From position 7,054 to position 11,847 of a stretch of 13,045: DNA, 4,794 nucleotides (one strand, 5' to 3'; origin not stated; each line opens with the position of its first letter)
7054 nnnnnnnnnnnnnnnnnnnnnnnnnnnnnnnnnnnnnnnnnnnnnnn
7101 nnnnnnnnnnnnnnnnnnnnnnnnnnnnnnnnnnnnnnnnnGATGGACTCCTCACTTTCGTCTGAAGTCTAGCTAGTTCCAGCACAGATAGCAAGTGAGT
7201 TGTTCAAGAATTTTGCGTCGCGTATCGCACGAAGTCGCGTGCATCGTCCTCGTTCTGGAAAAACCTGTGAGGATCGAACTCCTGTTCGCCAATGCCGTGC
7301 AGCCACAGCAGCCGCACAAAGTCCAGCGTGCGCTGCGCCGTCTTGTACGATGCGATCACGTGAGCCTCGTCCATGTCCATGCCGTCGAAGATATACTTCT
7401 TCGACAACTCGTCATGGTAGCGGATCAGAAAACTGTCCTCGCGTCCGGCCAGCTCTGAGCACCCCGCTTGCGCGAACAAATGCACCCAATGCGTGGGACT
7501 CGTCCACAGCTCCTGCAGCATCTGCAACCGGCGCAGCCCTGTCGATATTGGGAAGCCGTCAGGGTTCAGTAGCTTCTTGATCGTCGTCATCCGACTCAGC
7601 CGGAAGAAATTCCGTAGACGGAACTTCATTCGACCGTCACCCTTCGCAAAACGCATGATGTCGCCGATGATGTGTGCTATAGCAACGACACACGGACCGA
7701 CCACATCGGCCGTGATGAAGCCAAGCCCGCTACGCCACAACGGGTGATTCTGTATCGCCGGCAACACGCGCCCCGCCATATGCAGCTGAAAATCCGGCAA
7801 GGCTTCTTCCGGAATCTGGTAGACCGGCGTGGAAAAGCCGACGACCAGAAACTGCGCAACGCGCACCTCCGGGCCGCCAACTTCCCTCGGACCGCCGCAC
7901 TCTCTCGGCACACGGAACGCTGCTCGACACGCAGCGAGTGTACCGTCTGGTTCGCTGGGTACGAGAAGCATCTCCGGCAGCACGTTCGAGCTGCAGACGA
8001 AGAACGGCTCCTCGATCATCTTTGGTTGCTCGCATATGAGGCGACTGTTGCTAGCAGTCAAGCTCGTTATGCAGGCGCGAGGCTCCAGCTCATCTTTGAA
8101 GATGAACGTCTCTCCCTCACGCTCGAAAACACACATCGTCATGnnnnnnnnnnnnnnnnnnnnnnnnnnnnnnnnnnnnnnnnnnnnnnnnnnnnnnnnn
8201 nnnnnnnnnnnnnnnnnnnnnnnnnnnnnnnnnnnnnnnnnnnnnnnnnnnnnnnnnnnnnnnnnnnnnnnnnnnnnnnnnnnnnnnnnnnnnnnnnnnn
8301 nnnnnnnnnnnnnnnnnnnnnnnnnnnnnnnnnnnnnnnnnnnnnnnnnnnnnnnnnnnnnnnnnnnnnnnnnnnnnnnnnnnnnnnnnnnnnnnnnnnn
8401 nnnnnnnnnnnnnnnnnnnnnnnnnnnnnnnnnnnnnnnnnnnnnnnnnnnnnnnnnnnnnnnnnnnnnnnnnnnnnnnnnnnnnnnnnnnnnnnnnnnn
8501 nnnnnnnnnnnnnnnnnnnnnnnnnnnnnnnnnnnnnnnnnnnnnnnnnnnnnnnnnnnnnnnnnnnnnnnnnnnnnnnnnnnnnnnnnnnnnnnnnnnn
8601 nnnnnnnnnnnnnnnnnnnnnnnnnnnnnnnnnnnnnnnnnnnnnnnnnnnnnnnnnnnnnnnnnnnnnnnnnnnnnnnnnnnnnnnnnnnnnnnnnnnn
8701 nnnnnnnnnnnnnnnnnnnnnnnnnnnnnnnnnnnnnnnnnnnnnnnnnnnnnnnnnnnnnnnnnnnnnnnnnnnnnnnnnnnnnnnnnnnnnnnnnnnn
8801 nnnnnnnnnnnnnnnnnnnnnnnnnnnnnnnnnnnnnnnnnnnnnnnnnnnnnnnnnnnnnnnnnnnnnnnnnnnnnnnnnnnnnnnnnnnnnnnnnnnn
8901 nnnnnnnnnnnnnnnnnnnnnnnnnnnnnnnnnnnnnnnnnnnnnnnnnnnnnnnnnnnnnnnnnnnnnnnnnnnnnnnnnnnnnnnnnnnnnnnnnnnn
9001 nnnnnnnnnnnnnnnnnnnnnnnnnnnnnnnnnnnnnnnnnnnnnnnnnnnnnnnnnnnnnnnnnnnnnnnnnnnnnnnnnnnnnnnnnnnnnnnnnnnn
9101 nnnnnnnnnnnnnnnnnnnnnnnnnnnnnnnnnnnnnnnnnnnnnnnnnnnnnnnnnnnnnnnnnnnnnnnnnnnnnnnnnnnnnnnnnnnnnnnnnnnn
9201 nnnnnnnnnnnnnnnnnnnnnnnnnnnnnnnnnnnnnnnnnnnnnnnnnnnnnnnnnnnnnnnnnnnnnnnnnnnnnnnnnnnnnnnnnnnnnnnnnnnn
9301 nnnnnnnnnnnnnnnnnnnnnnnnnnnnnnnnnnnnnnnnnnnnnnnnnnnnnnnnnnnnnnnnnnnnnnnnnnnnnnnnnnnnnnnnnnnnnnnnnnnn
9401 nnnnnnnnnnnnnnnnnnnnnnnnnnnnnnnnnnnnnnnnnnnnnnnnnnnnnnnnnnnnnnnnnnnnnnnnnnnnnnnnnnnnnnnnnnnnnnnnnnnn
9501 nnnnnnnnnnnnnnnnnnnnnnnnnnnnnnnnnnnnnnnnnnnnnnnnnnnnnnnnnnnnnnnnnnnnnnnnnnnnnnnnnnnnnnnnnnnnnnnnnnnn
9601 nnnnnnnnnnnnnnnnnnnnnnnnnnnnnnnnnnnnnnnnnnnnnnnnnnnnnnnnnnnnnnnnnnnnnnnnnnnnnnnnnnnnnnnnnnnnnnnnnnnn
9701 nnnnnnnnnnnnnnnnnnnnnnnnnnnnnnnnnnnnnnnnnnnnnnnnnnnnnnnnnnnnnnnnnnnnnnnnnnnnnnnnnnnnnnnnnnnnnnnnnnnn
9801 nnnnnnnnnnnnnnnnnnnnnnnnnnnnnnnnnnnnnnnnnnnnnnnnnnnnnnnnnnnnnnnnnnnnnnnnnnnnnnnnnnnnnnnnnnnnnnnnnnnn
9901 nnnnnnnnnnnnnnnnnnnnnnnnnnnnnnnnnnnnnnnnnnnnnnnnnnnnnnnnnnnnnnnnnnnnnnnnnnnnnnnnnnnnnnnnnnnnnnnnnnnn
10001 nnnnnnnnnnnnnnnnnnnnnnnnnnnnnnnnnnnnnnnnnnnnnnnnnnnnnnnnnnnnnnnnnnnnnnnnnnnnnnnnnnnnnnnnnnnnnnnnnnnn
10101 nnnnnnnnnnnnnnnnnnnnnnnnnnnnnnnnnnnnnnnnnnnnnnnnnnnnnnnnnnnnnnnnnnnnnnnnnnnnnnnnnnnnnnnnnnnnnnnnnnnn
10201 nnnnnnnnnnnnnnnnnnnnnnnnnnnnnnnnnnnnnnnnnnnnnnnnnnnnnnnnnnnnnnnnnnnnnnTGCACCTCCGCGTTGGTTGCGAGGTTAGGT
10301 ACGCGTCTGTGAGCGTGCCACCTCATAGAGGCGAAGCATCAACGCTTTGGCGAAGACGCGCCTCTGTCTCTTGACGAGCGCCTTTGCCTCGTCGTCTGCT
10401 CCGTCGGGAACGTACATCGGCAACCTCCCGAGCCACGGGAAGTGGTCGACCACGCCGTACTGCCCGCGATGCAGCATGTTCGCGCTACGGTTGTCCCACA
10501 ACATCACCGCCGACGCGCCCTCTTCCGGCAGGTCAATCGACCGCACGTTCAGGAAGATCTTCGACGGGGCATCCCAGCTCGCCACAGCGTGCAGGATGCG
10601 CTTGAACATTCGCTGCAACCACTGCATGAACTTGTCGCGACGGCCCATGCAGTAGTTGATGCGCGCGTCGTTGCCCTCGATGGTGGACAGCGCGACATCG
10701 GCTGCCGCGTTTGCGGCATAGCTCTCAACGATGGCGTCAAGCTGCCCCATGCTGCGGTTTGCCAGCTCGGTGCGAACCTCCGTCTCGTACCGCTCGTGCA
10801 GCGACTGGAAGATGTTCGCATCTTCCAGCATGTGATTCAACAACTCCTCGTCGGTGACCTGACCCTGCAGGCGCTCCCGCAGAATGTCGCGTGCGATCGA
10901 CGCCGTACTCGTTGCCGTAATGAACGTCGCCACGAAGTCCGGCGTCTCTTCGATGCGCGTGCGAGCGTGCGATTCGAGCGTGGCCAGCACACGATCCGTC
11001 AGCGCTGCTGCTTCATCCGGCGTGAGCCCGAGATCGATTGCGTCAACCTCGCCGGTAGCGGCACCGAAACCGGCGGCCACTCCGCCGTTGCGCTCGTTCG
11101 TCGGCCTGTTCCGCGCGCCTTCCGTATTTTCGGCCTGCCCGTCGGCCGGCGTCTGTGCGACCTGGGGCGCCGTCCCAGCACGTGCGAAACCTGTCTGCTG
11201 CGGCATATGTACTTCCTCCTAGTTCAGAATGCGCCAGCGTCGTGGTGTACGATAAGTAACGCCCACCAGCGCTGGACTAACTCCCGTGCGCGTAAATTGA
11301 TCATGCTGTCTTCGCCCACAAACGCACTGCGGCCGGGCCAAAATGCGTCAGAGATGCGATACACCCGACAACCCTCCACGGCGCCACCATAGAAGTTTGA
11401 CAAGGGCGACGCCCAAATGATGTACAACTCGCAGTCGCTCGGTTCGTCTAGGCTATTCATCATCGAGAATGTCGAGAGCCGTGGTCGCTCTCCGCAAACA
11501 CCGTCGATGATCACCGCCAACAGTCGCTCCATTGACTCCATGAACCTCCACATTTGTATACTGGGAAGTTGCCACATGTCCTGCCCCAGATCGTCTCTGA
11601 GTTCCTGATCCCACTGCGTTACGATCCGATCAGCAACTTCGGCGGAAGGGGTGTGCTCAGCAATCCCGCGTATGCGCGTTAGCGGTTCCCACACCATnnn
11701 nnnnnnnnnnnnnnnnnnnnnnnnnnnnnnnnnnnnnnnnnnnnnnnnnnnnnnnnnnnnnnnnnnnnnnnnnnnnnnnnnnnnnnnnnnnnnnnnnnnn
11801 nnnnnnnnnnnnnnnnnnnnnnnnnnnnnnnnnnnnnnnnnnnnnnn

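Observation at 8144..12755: Mre11-like and Rad50-like genes split by two unknown proteins; compact Rad50 with CPTCG hook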

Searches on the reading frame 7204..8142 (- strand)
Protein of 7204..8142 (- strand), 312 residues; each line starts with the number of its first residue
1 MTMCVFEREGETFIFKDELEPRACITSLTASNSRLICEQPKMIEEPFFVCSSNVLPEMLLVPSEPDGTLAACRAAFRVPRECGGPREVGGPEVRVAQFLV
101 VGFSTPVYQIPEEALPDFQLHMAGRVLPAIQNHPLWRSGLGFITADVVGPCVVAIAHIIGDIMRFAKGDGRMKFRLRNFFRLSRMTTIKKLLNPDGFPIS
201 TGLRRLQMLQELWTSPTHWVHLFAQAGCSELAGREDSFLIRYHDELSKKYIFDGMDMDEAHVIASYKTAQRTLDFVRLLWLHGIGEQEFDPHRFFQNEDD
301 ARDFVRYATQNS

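Call 4: search_protein_families(library=pfam, proteins=[window:7204-8142:-], max_evalue=0.1)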
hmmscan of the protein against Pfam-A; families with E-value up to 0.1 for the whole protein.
window:7204-8142:- (312 aa): 0 families

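Call 5: search_protein_families(library=phrogs, proteins=[window:7204-8142:-], max_evalue=0.1)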
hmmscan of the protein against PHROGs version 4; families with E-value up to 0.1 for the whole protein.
window:7204-8142:- (312 aa): 0 families

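Call 8: search_protein_families(library=padloc, proteins=[window:7204-8142:-], max_evalue=0.1)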
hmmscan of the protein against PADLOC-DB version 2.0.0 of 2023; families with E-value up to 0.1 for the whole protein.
window:7204-8142:- (312 aa): 0 families

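Call 34: search_solved_structures(query=A2, max_evalue=10)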
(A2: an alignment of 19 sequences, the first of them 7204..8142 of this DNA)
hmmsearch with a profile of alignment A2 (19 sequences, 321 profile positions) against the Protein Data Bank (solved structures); distinct sequences matched with E-value up to 10: 7.
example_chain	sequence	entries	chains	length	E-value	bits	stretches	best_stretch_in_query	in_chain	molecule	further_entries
6l6j_A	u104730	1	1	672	0.89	11.8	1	93-157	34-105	Oxidored_FMN domain-containing protein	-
8z0f_A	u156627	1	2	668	1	11.6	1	133-187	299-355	ATP-binding cassette sub-family D member 3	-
8z9x_B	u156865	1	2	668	1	11.6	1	133-187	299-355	ATP-binding cassette sub-family D member 3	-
9ngj_B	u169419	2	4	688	1.1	11.6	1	133-187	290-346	ATP-binding cassette sub-family D member 3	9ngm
9w65_A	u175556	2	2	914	1.6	11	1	133-186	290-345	ATP-binding cassette sub-family D member 3,Green fluorescent protein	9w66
9w62_B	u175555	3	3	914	1.6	11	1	133-186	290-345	ATP-binding cassette sub-family D member 3,Green fluorescent protein | Isoform 1 of ATP-binding cassette sub-family D member 3,Green fluorescent protein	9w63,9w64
7rag_A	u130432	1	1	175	1.7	10.9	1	50-103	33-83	Lipoprotein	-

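Call 35: search_protein_families(library=pfam, alignment_id=A2, max_evalue=0.1)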
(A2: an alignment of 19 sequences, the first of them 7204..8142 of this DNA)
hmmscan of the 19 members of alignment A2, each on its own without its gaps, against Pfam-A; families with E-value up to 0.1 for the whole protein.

A. member 1, window:7204-8142:- (312 aa): 0 families

B. families by the number of members that match (of 19 scanned): 2 families
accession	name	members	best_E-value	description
PF13579.12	Glyco_trans_4_4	1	0.045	Glycosyl transferase 4-like domain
PF10980.13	DUF2787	1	0.047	Protein of unknown function (DUF2787)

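Call 36: search_protein_families(library=phrogs, alignment_id=A2, max_evalue=0.01)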
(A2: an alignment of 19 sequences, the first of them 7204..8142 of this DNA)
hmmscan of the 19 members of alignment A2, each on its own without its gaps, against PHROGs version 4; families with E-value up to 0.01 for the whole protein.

A. member 1, window:7204-8142:- (312 aa): 0 families

B. families by the number of members that match (of 19 scanned): 1 family
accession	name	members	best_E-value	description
phrog_4285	-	4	0.00014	transposase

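Call 58: predict_structure(protein=window:7204-8142:-)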
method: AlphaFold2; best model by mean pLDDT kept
length: 312 residues; sequences in the alignment: 1
mean_pLDDT: 32.0   pTM: 0.21
mean pLDDT of the five models: 32.0, 31.3, 31.1, 27.2, 26.9
residues with pLDDT >= 90: 0; 70-90: 0; 50-70: 0; < 50: 312
segments of 3 or more residues with pLDDT < 50: 1-312
pLDDT, mean of each block of 10 residues (from residue 1): 37 35 31 32 26 26 29 26 27 25 26 35 37 34 31 39 34 31 29 30 31 32 31 31 33 31 31 38 37 40 41 31
secondary structure, 60 per line:
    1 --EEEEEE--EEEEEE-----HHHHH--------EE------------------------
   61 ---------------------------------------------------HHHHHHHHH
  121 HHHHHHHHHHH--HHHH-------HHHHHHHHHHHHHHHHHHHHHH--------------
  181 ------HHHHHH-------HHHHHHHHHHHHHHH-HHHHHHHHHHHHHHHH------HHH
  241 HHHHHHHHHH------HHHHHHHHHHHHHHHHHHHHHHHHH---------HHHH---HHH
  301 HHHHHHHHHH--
elements in order: E3-8 E11-16 H22-26 H112-131 H134-137 H145-166 H187-192 H200-214 H216-231 H238-250 H257-281 H291-294 H298-310

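Call 64: search_protein_representatives(protein=window:7204-8142:-)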
Query: 312 residues. Proteins with E-value up to 0.001 (for the whole library): 42; up to 1e-10: 16; up to 1e-30: 4. The best 42 are listed.
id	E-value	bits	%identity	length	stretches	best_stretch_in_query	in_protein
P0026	5.0e-213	722.3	100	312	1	1-312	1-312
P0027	4.3e-49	183.8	39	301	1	1-309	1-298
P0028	7.6e-42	160.0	36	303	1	3-307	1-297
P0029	2.2e-40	155.1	35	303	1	1-310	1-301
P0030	1.1e-29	119.9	30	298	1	3-308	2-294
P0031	1.7e-27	112.8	33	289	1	3-308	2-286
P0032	6.0e-20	88.0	33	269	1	65-309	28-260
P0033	2.7e-16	76.0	33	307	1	126-309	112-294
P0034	1.3e-15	73.7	29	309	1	44-307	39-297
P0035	5.7e-15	71.7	31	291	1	123-307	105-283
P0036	1.8e-14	70.0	28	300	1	117-305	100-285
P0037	3.0e-13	66.0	31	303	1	123-309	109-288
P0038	6.3e-13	65.0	31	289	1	129-308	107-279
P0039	3.0e-12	62.7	27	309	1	43-308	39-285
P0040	1.8e-11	60.2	29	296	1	10-307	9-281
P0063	1.7e-04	37.3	27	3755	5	129-173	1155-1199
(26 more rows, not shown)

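Call 70: search_protein_families(library=pfam, alignment_id=A7, max_evalue=0.05)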
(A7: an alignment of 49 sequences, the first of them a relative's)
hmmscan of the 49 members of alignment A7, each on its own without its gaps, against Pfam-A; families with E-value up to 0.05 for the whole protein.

A. member 1, P0026 (312 aa): 0 families

B. families by the number of members that match (of 49 scanned): 4 families
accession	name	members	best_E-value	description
PF14687.11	DUF4460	1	0.00022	Domain of unknown function (DUF4460)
PF19547.4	DUF6071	1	0.0051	Family of unknown function (DUF6071)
PF12411.13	Choline_sulf_C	1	0.044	Choline sulfatase enzyme C terminal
PF13579.12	Glyco_trans_4_4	1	0.045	Glycosyl transferase 4-like domain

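Call 71: search_solved_structures(query=A7, max_evalue=10)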
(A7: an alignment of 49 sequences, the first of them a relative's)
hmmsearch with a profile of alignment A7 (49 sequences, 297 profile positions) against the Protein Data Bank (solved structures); distinct sequences matched with E-value up to 10: 1.
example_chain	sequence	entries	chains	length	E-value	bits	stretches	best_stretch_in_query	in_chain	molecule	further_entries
2zkz_A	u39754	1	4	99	0.26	13.6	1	5-72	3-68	Transcriptional repressor pagR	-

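Call 79: search_protein_families(library=ncbifam, proteins=[window:7204-8142:-], max_evalue=0.01)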
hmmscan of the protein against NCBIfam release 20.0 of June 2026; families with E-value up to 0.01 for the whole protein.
window:7204-8142:- (312 aa): 0 families

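Call 98: search_dna_similar(query=window:7204-8142:-, collection=phages, mode=protein, max_evalue=0.01)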
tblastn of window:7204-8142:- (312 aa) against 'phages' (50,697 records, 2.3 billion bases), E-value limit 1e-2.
No match.

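Call 113: search_protein_families(library=pfam, proteins=[P0063], max_evalue=0.01)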
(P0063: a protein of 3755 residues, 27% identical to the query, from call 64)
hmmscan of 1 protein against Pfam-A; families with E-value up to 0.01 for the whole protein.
P0063 (3755 aa): 5 families
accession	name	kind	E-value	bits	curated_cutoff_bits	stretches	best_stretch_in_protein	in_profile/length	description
PF06594.17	HCBP_related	-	7.5e-148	480.7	21.4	21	2409-2449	1-41/42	Haemolysin-type calcium binding protein related domain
PF07202.18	Tcp10_C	-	2.2e-11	43.6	36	0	1926-1938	2-14/35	T-complex protein 10 C-terminus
PF14696.12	Glyoxalase_5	-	2e-07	31.7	27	0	2728-2798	27-96/139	Hydroxyphenylpyruvate dioxygenase, HPPD, N-terminal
PF13441.11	Gly-zipper_YMGG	-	0.00028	21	28.9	1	375-413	5-44/45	YMGG-like Gly-zipper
PF23888.1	DUF7240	-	0.0091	16.7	27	0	3346-3372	62-88/104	Family of unknown function (DUF7240)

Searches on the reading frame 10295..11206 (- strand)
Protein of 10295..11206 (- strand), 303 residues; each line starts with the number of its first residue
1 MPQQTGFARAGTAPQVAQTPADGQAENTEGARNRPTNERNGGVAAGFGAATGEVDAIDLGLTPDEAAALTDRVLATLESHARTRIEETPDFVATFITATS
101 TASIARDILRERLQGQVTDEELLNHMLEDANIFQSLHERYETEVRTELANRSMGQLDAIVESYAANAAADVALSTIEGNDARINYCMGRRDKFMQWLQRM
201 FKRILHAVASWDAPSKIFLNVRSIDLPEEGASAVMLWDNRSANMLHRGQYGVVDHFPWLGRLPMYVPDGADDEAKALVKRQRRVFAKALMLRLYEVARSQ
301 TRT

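Call 4: search_protein_families(library=pfam, proteins=[window:10295-11206:-], max_evalue=0.1)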
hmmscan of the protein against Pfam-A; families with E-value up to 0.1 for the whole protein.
window:10295-11206:- (303 aa): 0 families

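Call 5: search_protein_families(library=phrogs, proteins=[window:10295-11206:-], max_evalue=0.1)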
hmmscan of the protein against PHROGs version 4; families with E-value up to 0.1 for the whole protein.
window:10295-11206:- (303 aa): 0 families

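Call 8: search_protein_families(library=padloc, proteins=[window:10295-11206:-], max_evalue=0.1)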
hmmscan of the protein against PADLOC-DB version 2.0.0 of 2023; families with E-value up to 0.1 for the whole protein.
window:10295-11206:- (303 aa): 0 families

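Call 17: find_homologous_proteins(query=window:10295-11206:-)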
Query window:10295-11206:- (303 aa): 1 proteins with E <= 0.001 among 5404 candidates.
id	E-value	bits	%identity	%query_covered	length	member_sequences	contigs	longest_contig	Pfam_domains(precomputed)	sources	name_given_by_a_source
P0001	2.4e-192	655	98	100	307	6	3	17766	-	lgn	-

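Call 18: find_encoding_contigs(protein=P0001, flank=10000, max_places=10)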
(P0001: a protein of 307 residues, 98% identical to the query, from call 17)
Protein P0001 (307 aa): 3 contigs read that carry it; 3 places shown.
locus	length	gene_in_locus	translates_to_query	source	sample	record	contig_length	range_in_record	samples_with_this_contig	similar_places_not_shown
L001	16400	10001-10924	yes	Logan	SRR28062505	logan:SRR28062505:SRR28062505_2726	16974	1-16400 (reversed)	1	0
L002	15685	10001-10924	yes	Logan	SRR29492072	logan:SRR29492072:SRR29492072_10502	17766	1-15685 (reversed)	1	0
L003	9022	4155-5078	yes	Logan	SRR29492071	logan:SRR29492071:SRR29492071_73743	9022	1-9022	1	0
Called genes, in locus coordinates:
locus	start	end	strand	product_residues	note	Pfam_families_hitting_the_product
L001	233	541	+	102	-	-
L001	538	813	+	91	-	-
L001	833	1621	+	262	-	-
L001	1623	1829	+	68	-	-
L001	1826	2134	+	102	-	-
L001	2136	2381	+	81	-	-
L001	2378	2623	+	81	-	-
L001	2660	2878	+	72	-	-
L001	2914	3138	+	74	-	-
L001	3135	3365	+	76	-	-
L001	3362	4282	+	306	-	-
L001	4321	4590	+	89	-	-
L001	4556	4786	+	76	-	-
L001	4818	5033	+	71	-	-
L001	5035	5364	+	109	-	-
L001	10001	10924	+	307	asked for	-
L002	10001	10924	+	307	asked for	-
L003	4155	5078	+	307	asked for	-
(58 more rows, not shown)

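Call 51: search_solved_structures(query=A4, max_evalue=10)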
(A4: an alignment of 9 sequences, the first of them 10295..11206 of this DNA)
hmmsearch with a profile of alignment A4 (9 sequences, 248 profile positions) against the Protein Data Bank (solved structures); distinct sequences matched with E-value up to 10: 9.
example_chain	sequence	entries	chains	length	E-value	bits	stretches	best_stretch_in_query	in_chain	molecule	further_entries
5n9j_F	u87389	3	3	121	0.44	13.5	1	21-99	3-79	Mediator Complex Subunit 9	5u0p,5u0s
4eba_G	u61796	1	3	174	0.87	12.6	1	14-74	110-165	Rna15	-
4n3y_B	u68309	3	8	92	0.95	12.5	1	39-99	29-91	Rab GTPase-binding effector protein 1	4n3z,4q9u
7jh6_A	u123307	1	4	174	0.98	12.4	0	107-158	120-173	Two-domain di-Zn(II) and porphyrin-binding protein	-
2fm8_C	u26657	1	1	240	0.98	12.4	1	32-157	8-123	Cell invasion protein sipA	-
1x79_B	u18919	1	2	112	1.1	12.3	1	39-101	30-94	Rab GTPase binding effector protein 1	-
7f86_A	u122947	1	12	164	1.8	11.5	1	108-158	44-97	Phycoerythrin alpha subunit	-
37tt_A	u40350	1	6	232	2.4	11.2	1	31-133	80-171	Z4 c3ii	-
9on3_B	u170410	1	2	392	3.8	10.5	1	17-122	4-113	Saglin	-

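Call 79: search_protein_families(library=ncbifam, proteins=[window:10295-11206:-], max_evalue=0.01)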
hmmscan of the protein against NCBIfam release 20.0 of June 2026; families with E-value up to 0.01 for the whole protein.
window:10295-11206:- (303 aa): 0 families

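Call 97: search_dna_similar(query=window:10295-11206:-, collection=phages, mode=protein, max_evalue=0.01)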
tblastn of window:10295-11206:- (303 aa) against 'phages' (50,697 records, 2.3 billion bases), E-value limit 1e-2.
No match.

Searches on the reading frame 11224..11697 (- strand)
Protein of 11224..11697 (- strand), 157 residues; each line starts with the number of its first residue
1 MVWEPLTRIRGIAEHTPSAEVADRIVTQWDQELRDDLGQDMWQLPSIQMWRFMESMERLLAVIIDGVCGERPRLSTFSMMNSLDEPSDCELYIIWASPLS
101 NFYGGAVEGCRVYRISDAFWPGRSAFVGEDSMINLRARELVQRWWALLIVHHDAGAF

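Call 4: search_protein_families(library=pfam, proteins=[window:11224-11697:-], max_evalue=0.1)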
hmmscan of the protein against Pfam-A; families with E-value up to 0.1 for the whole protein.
window:11224-11697:- (157 aa): 0 families

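Call 5: search_protein_families(library=phrogs, proteins=[window:11224-11697:-], max_evalue=0.1)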
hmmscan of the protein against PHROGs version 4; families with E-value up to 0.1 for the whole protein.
window:11224-11697:- (157 aa): 0 families

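Call 8: search_protein_families(library=padloc, proteins=[window:11224-11697:-], max_evalue=0.1)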
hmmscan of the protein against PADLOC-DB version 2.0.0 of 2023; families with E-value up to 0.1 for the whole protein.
window:11224-11697:- (157 aa): 0 families

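Call 50: search_solved_structures(query=A3, max_evalue=10)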
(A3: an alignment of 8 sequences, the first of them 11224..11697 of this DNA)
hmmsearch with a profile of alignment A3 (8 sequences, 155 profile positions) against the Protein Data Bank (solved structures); distinct sequences matched with E-value up to 10: 0.

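Call 59: predict_structure(protein=window:11224-11697:-)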
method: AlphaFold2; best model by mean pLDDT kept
length: 157 residues; sequences in the alignment: 1
mean_pLDDT: 40.1   pTM: 0.32
mean pLDDT of the five models: 40.1, 38.2, 36.5, 36.5, 32.7
residues with pLDDT >= 90: 0; 70-90: 0; 50-70: 32; < 50: 125
segments of 3 or more residues with pLDDT < 50: 1-22, 39-45, 65-157
pLDDT, mean of each block of 10 residues (from residue 1): 35 41 53 54 48 53 49 29 34 39 25 32 33 43 40 32
secondary structure, 60 per line:
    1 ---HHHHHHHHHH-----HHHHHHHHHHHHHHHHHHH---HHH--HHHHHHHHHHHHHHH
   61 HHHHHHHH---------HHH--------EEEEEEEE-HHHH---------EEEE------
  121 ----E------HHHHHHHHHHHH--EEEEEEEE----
elements in order: H4-13 H19-37 H46-68 E89-96 H98-101 E111-114 H132-143 E146-153

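Call 79: search_protein_families(library=ncbifam, proteins=[window:11224-11697:-], max_evalue=0.01)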
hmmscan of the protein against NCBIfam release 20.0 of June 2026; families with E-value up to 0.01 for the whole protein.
window:11224-11697:- (157 aa): 0 families

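Call 96: search_dna_similar(query=window:11224-11697:-, collection=phages, mode=protein, max_evalue=0.01)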
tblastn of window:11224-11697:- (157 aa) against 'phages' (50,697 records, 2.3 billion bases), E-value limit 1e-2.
No match.

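Call 114: list_cluster_members(proteins=[window:11224-11697:-, window:10295-11206:-, window:7204-8142:-, window:11697-12755:-])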
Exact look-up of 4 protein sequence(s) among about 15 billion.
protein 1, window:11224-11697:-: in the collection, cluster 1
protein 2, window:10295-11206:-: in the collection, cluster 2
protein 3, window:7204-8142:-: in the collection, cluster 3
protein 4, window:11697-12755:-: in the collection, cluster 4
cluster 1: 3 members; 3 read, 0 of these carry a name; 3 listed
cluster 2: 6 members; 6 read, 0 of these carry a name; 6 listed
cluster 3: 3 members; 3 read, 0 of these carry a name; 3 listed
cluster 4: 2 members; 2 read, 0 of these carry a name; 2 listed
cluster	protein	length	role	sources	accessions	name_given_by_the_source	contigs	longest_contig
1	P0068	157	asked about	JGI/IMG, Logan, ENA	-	-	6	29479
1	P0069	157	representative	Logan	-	-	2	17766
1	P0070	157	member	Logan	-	-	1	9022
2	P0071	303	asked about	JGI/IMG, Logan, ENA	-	-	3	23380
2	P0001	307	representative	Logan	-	-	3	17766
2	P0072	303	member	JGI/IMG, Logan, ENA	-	-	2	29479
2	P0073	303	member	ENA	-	-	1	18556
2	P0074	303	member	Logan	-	-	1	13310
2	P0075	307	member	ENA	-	-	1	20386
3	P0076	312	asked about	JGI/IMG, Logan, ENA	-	-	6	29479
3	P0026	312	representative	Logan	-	-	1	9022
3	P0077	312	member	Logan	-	-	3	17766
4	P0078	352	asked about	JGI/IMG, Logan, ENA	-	-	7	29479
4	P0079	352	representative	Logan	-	-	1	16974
